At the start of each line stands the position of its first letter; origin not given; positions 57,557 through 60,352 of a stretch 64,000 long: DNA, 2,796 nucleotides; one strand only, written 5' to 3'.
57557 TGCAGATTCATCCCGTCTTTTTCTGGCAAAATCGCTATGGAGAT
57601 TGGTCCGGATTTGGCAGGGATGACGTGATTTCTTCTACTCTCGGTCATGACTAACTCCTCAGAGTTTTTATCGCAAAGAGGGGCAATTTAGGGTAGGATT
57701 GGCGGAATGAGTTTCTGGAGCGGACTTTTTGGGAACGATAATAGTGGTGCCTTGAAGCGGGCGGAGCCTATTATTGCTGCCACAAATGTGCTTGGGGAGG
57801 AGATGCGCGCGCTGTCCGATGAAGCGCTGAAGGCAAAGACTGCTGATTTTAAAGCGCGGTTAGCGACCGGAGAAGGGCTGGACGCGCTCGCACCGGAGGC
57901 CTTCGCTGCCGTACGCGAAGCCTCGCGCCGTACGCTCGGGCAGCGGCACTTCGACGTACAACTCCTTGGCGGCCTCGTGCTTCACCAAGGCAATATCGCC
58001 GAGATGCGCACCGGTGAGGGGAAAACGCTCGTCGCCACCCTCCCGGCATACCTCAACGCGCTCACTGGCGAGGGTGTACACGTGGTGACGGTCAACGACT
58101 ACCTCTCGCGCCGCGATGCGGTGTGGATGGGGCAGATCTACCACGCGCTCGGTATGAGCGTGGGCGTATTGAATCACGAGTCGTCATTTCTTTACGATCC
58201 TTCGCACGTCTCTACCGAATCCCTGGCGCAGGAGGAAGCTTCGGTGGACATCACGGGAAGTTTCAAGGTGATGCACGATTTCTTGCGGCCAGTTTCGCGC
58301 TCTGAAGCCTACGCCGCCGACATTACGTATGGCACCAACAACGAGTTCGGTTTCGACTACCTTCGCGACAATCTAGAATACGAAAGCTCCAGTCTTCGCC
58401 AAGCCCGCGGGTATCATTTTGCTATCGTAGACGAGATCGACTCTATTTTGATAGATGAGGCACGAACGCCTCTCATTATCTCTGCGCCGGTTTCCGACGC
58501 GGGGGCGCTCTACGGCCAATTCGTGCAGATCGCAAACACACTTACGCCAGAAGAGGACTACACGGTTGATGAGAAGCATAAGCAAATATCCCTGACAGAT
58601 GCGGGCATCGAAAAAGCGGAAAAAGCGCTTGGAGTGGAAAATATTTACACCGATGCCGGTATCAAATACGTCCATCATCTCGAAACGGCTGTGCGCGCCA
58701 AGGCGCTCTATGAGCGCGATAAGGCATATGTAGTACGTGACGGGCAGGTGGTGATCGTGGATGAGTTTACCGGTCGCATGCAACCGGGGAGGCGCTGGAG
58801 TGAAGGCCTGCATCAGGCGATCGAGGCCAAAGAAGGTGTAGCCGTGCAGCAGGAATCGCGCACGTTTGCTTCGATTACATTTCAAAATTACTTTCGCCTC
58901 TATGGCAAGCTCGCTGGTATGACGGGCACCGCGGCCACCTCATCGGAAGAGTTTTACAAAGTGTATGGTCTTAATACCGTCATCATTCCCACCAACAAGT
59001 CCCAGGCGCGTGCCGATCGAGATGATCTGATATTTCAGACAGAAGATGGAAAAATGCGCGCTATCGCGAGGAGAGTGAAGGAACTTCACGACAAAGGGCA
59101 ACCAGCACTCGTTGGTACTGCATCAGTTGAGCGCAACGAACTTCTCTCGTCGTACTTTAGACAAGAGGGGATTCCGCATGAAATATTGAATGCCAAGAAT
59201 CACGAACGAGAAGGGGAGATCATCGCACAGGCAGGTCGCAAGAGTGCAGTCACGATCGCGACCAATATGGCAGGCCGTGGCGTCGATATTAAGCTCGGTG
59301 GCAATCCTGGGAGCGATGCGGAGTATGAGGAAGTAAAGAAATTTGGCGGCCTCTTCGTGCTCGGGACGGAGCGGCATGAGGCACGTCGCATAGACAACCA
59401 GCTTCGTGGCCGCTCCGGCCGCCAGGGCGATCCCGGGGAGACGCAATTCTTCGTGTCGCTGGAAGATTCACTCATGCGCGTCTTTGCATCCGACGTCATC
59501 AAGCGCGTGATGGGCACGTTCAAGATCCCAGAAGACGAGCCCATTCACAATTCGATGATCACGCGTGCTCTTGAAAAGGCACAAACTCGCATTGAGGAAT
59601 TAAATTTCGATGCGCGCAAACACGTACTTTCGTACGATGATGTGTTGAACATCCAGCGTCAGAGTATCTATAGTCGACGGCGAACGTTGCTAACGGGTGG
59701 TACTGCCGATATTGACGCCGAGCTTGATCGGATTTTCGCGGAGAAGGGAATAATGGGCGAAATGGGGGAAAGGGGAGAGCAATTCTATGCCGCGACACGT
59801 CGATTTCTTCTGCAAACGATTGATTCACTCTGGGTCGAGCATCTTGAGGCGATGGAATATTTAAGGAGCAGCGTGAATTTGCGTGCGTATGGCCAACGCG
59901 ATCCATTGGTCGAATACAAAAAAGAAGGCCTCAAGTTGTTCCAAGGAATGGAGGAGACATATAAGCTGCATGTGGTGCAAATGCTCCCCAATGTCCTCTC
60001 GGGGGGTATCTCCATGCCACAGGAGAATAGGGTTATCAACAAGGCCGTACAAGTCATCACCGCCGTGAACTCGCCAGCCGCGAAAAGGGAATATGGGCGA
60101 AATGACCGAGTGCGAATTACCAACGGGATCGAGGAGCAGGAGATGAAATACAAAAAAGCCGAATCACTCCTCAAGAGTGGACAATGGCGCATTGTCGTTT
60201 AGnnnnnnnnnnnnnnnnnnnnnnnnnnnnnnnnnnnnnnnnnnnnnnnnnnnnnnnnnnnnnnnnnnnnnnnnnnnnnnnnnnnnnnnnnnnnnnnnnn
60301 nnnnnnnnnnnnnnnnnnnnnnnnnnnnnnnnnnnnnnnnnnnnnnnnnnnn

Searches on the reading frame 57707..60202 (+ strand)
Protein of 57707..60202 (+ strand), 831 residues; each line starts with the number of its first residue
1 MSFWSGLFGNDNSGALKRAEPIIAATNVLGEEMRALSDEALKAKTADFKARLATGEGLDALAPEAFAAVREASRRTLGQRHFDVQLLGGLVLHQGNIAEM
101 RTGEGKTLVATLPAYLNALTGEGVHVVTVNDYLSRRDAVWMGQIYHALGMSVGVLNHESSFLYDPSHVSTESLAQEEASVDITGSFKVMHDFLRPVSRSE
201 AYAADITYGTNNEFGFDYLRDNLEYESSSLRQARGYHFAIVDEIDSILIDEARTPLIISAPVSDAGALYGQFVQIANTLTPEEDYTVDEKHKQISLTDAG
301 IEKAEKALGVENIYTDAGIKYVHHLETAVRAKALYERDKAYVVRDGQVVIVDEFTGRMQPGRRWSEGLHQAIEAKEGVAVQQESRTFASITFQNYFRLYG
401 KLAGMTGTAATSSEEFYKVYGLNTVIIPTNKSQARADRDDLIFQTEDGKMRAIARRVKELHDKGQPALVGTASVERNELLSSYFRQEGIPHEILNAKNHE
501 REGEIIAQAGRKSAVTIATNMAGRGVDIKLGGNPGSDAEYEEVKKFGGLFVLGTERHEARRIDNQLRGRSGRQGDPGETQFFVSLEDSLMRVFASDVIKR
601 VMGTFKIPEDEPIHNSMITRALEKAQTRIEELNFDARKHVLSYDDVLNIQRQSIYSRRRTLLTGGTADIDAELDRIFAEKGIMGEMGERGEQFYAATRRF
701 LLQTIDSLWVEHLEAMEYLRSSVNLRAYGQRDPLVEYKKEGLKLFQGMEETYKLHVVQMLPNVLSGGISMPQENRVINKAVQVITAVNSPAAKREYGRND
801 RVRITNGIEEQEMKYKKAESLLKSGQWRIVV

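Call 24: search_protein_families(library=pfam, proteins=[window:57707-60202:+], max_evalue=0.001)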
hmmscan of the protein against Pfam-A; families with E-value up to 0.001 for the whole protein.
window:57707-60202:+ (831 aa): 4 families
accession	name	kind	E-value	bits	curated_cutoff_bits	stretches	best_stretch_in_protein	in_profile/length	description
PF07517.20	SecA_DEAD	-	1e-117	393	24.6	1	7-416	4-289/290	SecA DEAD-like domain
PF21090.3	P-loop_SecA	-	2e-77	259.9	27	2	434-538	3-107/205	SecA P-loop domain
PF07516.18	SecA_SW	-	4.5e-45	154.6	26.7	2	691-762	127-198/200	SecA Wing and Scaffold domain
PF01043.26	SecA_PP_bind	-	2.1e-41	141.4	23.5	1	267-373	4-110/110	SecA preprotein cross-linking domain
